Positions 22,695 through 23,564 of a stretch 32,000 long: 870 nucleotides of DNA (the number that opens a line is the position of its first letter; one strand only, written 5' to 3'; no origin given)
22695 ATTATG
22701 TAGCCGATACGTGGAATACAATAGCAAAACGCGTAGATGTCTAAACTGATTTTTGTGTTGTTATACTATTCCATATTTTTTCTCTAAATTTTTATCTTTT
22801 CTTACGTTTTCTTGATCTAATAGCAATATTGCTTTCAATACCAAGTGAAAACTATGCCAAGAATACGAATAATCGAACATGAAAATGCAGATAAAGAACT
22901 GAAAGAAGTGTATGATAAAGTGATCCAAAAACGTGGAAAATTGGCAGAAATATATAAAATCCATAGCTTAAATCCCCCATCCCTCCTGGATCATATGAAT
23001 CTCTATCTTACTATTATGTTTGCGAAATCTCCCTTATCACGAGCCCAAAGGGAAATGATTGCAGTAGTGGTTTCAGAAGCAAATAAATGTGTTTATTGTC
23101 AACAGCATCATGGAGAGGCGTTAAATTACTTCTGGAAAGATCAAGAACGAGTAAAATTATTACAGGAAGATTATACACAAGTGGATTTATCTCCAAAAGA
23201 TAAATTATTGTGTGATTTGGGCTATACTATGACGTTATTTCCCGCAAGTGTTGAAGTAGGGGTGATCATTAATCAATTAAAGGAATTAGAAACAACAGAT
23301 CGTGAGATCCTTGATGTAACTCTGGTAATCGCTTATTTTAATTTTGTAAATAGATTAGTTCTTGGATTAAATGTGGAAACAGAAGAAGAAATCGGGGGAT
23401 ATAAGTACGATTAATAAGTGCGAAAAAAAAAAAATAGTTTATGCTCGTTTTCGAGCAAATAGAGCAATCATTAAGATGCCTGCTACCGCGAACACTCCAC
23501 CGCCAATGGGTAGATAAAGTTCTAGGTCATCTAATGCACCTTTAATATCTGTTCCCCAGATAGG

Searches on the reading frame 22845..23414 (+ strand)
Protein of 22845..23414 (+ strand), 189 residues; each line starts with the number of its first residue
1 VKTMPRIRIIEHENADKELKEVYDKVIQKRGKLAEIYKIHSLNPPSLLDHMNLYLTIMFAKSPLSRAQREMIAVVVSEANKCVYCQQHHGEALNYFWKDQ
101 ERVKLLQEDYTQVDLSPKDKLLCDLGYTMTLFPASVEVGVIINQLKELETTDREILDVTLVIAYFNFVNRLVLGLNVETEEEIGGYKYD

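Call 101: search_protein_families(library=pfam, proteins=[window:22845-23414:+], max_evalue=0.0001)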
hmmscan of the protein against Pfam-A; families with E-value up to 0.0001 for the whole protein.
window:22845-23414:+ (189 aa): 1 family
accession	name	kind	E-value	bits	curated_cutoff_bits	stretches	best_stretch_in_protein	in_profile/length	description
PF02627.25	CMD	-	8.7e-12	45.3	23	1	46-92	2-48/84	Carboxymuconolactone decarboxylase family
